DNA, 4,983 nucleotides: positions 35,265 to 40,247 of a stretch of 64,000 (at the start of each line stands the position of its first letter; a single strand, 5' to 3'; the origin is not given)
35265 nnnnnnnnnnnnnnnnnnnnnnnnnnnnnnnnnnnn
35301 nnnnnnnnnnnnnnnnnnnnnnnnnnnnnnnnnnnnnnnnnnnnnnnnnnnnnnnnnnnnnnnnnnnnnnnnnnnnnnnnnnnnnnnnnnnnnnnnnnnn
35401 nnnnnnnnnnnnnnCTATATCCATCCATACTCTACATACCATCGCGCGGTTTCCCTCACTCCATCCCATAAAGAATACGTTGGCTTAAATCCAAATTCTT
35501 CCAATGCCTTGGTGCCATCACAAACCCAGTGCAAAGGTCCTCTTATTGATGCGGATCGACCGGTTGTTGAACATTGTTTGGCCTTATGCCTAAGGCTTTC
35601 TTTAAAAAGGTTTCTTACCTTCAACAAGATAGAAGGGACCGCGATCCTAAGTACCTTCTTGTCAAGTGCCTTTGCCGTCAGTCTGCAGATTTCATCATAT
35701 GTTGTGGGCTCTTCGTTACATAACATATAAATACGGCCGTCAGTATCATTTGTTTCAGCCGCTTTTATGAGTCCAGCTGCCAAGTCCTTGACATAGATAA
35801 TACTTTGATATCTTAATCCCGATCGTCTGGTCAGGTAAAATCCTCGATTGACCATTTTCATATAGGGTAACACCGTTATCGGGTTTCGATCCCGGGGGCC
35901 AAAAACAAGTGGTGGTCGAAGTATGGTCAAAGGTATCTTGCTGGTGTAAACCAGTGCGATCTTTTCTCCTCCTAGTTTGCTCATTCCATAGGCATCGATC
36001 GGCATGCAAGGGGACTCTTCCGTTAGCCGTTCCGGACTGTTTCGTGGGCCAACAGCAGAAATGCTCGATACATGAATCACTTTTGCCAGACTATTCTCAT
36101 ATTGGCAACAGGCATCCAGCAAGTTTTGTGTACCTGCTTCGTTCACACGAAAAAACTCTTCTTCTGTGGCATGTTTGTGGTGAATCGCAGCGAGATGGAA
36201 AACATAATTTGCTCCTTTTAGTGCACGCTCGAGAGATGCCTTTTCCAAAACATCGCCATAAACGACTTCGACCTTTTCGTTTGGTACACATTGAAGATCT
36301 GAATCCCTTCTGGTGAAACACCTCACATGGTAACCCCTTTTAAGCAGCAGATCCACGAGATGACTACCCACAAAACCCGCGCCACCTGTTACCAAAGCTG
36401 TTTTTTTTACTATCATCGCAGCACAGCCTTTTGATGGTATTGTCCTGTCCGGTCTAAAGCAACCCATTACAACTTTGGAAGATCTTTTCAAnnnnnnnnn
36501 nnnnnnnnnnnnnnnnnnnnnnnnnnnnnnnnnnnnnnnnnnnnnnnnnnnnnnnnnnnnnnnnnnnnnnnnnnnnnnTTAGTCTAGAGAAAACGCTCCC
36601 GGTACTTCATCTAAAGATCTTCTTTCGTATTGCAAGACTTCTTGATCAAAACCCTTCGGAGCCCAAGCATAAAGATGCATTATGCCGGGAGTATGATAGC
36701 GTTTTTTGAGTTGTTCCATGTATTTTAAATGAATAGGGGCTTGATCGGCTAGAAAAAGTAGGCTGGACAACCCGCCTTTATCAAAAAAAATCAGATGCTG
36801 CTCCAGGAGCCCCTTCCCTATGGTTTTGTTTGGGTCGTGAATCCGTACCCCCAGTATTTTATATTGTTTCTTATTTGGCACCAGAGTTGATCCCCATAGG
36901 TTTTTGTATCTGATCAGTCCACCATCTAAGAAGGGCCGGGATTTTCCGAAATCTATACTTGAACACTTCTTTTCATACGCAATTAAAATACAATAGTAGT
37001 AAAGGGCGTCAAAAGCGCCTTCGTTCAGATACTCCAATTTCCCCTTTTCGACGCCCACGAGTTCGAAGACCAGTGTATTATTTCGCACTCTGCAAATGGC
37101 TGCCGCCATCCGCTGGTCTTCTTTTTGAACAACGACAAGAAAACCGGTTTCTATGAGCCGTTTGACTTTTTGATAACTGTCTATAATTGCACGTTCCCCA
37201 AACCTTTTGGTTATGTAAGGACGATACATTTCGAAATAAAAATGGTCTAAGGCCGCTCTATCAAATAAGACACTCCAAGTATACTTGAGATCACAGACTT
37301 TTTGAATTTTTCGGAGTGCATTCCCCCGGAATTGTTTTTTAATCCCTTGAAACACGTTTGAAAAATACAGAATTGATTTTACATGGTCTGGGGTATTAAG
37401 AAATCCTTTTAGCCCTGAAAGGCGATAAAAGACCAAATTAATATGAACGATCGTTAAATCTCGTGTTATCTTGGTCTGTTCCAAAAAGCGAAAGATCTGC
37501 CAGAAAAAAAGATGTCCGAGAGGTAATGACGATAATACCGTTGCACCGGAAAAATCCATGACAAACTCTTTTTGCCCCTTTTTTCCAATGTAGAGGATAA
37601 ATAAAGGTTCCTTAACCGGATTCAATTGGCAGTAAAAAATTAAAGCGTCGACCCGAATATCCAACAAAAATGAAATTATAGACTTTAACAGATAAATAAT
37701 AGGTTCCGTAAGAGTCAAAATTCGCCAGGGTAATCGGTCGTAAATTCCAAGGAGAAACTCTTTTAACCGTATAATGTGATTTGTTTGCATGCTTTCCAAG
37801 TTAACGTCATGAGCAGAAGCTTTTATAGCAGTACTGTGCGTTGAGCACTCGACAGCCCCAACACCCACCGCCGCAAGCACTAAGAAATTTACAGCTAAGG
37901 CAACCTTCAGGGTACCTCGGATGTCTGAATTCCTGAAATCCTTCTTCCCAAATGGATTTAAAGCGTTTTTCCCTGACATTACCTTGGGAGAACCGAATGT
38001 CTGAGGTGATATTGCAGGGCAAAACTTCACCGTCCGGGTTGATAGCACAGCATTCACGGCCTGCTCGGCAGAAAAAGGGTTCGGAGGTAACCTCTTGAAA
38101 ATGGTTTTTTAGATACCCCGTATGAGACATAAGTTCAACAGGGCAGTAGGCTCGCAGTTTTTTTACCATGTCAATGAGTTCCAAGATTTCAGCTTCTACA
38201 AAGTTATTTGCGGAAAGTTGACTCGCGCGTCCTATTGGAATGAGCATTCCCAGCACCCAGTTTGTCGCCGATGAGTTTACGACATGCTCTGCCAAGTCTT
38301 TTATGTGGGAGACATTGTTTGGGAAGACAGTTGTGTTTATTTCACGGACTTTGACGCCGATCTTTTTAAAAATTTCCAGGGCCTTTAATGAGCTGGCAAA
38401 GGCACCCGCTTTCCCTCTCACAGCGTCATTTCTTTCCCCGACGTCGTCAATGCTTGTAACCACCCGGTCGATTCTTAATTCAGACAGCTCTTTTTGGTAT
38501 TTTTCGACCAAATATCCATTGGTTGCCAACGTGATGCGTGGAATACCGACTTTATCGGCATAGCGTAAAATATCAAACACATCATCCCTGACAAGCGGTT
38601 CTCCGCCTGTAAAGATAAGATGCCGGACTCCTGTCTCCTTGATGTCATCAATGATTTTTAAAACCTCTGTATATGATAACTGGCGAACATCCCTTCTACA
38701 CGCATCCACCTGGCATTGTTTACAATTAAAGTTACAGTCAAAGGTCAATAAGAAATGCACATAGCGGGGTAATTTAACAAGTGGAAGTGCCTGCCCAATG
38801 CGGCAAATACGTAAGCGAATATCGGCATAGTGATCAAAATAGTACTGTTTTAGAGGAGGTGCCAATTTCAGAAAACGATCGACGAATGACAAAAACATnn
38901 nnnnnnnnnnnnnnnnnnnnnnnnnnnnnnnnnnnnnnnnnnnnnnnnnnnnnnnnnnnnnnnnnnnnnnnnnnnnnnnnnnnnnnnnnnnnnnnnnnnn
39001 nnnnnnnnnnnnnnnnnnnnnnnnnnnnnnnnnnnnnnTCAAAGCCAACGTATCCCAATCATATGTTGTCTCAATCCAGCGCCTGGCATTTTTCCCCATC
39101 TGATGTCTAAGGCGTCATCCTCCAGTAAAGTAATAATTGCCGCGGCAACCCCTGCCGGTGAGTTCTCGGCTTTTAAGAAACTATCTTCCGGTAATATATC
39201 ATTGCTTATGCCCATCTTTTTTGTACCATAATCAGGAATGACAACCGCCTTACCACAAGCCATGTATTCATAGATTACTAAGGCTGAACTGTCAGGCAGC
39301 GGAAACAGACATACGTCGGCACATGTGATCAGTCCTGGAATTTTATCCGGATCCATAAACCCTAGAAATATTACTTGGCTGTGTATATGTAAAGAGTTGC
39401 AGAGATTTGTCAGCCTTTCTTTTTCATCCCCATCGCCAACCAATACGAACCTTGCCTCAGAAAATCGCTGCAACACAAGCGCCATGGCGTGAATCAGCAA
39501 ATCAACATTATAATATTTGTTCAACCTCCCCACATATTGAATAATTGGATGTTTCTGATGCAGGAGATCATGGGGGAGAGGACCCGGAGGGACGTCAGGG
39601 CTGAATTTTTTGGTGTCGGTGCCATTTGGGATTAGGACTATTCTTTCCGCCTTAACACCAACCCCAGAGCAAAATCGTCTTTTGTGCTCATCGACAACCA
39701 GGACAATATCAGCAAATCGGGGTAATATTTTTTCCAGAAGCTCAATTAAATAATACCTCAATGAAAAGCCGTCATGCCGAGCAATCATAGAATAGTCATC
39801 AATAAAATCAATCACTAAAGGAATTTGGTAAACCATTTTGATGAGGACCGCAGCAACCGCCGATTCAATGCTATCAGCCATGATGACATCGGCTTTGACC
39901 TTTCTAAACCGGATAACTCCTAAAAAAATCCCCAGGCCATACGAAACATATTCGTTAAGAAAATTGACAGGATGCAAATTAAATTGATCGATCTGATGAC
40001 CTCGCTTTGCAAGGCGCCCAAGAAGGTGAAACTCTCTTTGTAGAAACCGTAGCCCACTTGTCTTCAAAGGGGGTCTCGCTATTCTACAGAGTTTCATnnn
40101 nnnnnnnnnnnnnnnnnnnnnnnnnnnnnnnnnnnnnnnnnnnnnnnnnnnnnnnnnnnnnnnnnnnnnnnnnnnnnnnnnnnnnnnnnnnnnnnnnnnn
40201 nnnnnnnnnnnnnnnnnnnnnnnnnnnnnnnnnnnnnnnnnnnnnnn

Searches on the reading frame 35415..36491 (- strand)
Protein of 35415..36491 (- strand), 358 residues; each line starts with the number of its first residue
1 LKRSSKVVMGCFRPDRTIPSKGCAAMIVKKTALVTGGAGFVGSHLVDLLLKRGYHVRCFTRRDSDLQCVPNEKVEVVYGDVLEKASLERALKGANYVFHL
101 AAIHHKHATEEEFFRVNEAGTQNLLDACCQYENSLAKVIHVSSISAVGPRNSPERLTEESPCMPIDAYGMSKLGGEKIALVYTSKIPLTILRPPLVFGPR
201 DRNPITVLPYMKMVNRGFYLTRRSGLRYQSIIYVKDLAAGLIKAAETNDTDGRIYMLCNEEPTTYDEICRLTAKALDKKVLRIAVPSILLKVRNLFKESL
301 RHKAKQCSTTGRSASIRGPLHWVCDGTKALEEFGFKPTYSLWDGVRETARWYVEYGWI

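Call 61: search_protein_families(library=ncbifam, proteins=[window:35415-36491:-], max_evalue=0.00001)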
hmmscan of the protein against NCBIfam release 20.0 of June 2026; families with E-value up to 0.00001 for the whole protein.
window:35415-36491:- (358 aa): 25 families
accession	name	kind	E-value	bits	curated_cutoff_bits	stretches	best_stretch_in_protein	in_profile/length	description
TIGR03466.1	HpnA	hypoth_equivalog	2e-38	132.1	367.65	1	31-356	2-325/327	hopanoid-associated sugar epimerase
TIGR04180.1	EDH_00030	hypoth_equivalog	1.7e-30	106.1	475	1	33-280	2-260/297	NAD-dependent 4,6-dehydratase LegB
NF052578.1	StrlDmthSdmBMthl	equivalog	1.3e-26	94.2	600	1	31-358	2-328/328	sterol demethylase protein SdmB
NF042422.1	oxyalk_red_OleD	equivalog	1.6e-23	83.6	580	1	33-349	4-325/329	2-alkyl-3-oxoalkanoate reductase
TIGR01181.1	dTDP_gluc_dehyt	equivalog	1.5e-22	80.1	365.1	1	32-356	2-315/321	dTDP-glucose 4,6-dehydratase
NF042423.1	oxyalk_red_Shew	equivalog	2.6e-22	79.3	580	1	30-278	9-261/331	2-alkyl-3-oxoalkanoate reductase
TIGR01746.1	Thioester-redct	subfamily_domain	3.3e-18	66.1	213.35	1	33-199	3-198/371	thioester reductase domain-containing protein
TIGR01179.1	galE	equivalog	2.5e-17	62.7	262.3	1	33-191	3-171/332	UDP-glucose 4-epimerase GalE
NF043036.1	ErythonDh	equivalog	4.2e-17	62.3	325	1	33-179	4-160/321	D-erythronate dehydrogenase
TIGR02197.1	heptose_epim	equivalog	9.2e-16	57.9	274.6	1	33-288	2-274/316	ADP-glyceromanno-heptose 6-epimerase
NF005539.0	PRK07201.1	equivalog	2.1e-15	56.5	549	1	33-280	4-270/657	SDR family oxidoreductase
TIGR01214.1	rmlD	equivalog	3.7e-13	49.2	224.05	1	33-287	3-237/285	dTDP-4-dehydrorhamnose reductase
TIGR03589.1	PseB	equivalog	6.4e-13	48.3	407.75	1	27-151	2-133/324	UDP-N-acetylglucosamine 4,6-dehydratase (inverting)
TIGR01777.1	yfcH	hypoth_equivalog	9.7e-12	45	207.35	1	33-291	2-255/292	TIGR01777 family oxidoreductase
NF041293.1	G6PDh_Azf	equivalog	1.6e-11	44.1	400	1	30-183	3-167/252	NAD-dependent glucose-6-phosphate dehydrogenase Azf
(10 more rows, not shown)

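Call 62: search_protein_families(library=pfam, proteins=[window:35415-36491:-], max_evalue=0.001)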
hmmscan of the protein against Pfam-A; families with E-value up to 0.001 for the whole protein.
window:35415-36491:- (358 aa): 9 families
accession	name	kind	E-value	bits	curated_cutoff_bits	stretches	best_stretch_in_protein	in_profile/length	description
PF01370.27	Epimerase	-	1.6e-39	136.2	20.9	1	32-256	1-238/240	NAD dependent epimerase/dehydratase family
PF01073.25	3Beta_HSD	-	2.4e-31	109.2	22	1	33-278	1-270/280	3-beta hydroxysteroid dehydrogenase/isomerase family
PF16363.11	GDP_Man_Dehyd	-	3.1e-30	106.2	27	1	33-348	1-332/332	GDP-mannose 4,6 dehydratase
PF13460.12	NAD_binding_10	-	1.1e-18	68.2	27.2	1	36-196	1-146/184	NAD(P)H-binding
PF07993.18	NAD_binding_4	-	5.6e-18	65.5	20.1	1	34-203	1-210/258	Male sterility protein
PF04321.23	RmlD_sub_bind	-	1.8e-16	60.5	27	1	32-280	3-235/287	RmlD substrate binding domain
PF05368.20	NmrA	-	1.7e-15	57.8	27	1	29-102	2-78/298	NmrA-like family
PF02719.21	Polysacc_synt_2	-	1.6e-11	44.4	20.2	1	33-151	2-136/293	Polysaccharide biosynthesis protein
PF00106.31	adh_short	-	6.2e-05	23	26.6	1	30-147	1-140/195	short chain dehydrogenase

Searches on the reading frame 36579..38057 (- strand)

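Call 61: search_protein_families(library=ncbifam, proteins=[window:36579-38057:-], max_evalue=0.00001)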
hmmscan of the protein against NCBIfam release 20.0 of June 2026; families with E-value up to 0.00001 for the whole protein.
window:36579-38057:- (492 aa): 1 family
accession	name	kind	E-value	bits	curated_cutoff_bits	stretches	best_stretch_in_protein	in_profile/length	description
TIGR03019.1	pepcterm_femAB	equivalog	1.6e-06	27.4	260.35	1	305-401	195-287/330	FemAB family XrtA/PEP-CTERM system-associated protein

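Call 62: search_protein_families(library=pfam, proteins=[window:36579-38057:-], max_evalue=0.001)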
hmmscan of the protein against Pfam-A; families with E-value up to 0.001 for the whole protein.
window:36579-38057:- (492 aa): 0 families

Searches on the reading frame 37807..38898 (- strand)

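Call 61: search_protein_families(library=ncbifam, proteins=[window:37807-38898:-], max_evalue=0.00001)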
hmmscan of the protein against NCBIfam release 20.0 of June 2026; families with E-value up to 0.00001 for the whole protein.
window:37807-38898:- (363 aa): 59 families (the best 25 are shown)
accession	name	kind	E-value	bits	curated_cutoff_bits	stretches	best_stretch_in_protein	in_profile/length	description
TIGR04055.1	rSAM_NirJ2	equivalog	2.3e-47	162.1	500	1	52-358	7-312/326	putative heme d1 biosynthesis radical SAM protein NirJ2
TIGR04545.1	rSAM_ahbD_hemeb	equivalog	7.6e-44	150.5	500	1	49-346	4-317/339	heme b synthase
TIGR04133.1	rSAM_w_lipo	hypoth_equivalog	4.7e-40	137.6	425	1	46-346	25-331/350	TIGR04133 family radical SAM/SPASM protein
TIGR04053.2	TIGR04053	equivalog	1.2e-38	133.3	395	1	44-237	7-204/366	TIGR04053 family radical SAM/SPASM domain-containing protein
TIGR03962.1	mycofact_rSAM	equivalog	1.1e-37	130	265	1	47-350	14-317/339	mycofactocin radical SAM maturase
TIGR04054.1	rSAM_NirJ1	equivalog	2.3e-35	122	650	1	47-245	38-236/387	putative heme d1 biosynthesis radical SAM protein NirJ1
TIGR04051.1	rSAM_NirJ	equivalog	2.2e-34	119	515.45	1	50-232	7-189/354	heme d1 biosynthesis radical SAM protein NirJ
NF045574.1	sacti_mat_StsB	exception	4.8e-31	108.1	625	1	46-348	97-397/466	StsB family radical SAM/SPASM domain sactipeptide maturase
NF050035.1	rSAM_WgK_link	exception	8.3e-30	104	650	2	43-229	7-194/367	radical SAM/SPASM peptide maturase WgkB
TIGR04103.1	rSAM_nif11_3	equivalog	6.4e-28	97.5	725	1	45-362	5-342/412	nif11-class peptide radical SAM maturase 3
TIGR04347.1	pseudo_SAM_Halo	equivalog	8.4e-28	97.7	525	1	49-210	42-203/390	TIGR04347 family pseudo-SAM/SPASM protein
TIGR02109.1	PQQ_syn_pqqE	equivalog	5.1e-27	94.7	381.35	1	41-347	3-313/358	pyrroloquinoline quinone biosynthesis protein PqqE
TIGR04546.1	rSAM_ahbC_deAc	equivalog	6.2e-27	94.4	650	1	49-245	43-239/390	12,18-didecarboxysiroheme deacetylase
TIGR04317.1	W_rSAM_matur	equivalog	6.5e-27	94.5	380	1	45-342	4-319/349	tungsten cofactor oxidoreductase radical SAM maturase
TIGR02668.1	moaA_archaeal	equivalog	9.9e-27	93.7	325.25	1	50-309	15-279/303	GTP 3',8-cyclase MoaA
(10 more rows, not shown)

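Call 62: search_protein_families(library=pfam, proteins=[window:37807-38898:-], max_evalue=0.001)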
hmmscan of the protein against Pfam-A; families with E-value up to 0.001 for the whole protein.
window:37807-38898:- (363 aa): 3 families
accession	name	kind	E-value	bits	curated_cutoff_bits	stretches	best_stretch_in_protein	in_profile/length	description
PF04055.27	Radical_SAM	-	1.6e-26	93.9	29.5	1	51-205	3-165/166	Radical SAM superfamily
PF13186.11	SPASM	-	3.7e-11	43.6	21.5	1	277-337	1-67/67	Iron-sulfur cluster-binding domain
PF13353.11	Fer4_12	-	1.5e-08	35.5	22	1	50-142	10-101/137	4Fe-4S single cluster domain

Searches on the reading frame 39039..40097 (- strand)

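Call 61: search_protein_families(library=ncbifam, proteins=[window:39039-40097:-], max_evalue=0.00001)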
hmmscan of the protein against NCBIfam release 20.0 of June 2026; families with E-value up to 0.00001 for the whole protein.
window:39039-40097:- (352 aa): 19 families
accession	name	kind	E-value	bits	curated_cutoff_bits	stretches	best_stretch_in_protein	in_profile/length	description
TIGR04063.1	stp3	hypoth_equivalog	6.9e-24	84.5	442.05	1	65-329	89-362/397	TIGR04063 family PEP-CTERM/XrtA system glycosyltransferase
TIGR03088.1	stp2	hypoth_equivalog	4.9e-17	62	409.05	1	122-300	130-314/374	TIGR03088 family PEP-CTERM/XrtA system glycosyltransferase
TIGR04157.1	glyco_rSAM_CFB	subfamily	1.9e-15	56.8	400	1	129-286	171-328/406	TIGR04157 family glycosyltransferase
TIGR03999.1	thiol_BshA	equivalog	8e-15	54.6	273.7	1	149-330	165-341/375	N-acetyl-alpha-D-glucosaminyl L-malate synthase BshA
TIGR03449.1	mycothiol_MshA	equivalog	1.1e-12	47.5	462.5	1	123-336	159-378/406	D-inositol-3-phosphate glycosyltransferase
NF041876.1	EPS_EpsE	equivalog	1.5e-11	44.2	400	1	150-336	185-370/389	exopolysaccharide biosynthesis GT4 family glycosyltransferase EpsE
NF038011.1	PelF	equivalog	4.9e-11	42.3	100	1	128-329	257-459/489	GT4 family glycosyltransferase PelF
TIGR04047.1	MSMEG_0565_glyc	hypoth_equivalog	2.9e-10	39.8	259.85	1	129-290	140-308/373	MSMEG_0565 family glycosyltransferase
TIGR02149.1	glgA_Coryne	subfamily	1.1e-09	38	302.4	1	66-336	81-364/391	glycogen synthase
NF007640.0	PRK10307.1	subfamily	2.4e-09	36.6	276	1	120-327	163-372/411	WcaI family glycosyltransferase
NF050063.1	ProtGlycPglJ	equivalog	4.2e-09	36.1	500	1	179-331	190-336/363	N-acetylgalactosamine-N,N'-diacetylbacillosaminyl-diphospho-undecaprenol 4-alpha-N-acetylgalactosaminyltransferase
NF053787.1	GlcN_PG_synth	equivalog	8.5e-09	34.7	480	1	65-329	79-328/361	N-acetylglucosaminyl phosphatidylglycerol synthase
NF041010.1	glycosy_Agl16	equivalog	1.5e-08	33.9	575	1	103-289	107-284/352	glycosylation protein Agl16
NF050056.1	ProtGlycPglH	equivalog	1.1e-07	31.3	600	1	68-260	85-253/354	GalNAc-alpha-(1->4)-GalNAc-alpha-(1->3)-diNAcBac-PP-undecaprenol alpha-1,4-N-acetyl-D-galactosaminyltransferase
TIGR03087.1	stp1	hypoth_equivalog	1.2e-07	31.3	316.65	1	79-335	113-370/397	TIGR03087 family PEP-CTERM/XrtA system glycosyltransferase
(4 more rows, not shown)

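Call 62: search_protein_families(library=pfam, proteins=[window:39039-40097:-], max_evalue=0.001)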
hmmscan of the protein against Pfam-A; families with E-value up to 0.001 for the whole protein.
window:39039-40097:- (352 aa): 4 families
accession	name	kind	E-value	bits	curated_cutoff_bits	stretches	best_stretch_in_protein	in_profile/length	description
PF00534.26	Glycos_transf_1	-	5.4e-27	94.9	26.4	1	181-336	13-167/172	Glycosyl transferases group 1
PF13692.12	Glyco_trans_1_4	-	5.1e-26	92.1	27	1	184-327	2-142/142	Glycosyl transferases group 1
PF13579.12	Glyco_trans_4_4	-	2.4e-10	41.4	29.7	1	62-159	67-158/158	Glycosyl transferase 4-like domain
PF13439.12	Glyco_transf_4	-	5.1e-08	33.6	28.5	1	63-163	67-169/170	Glycosyltransferase Family 4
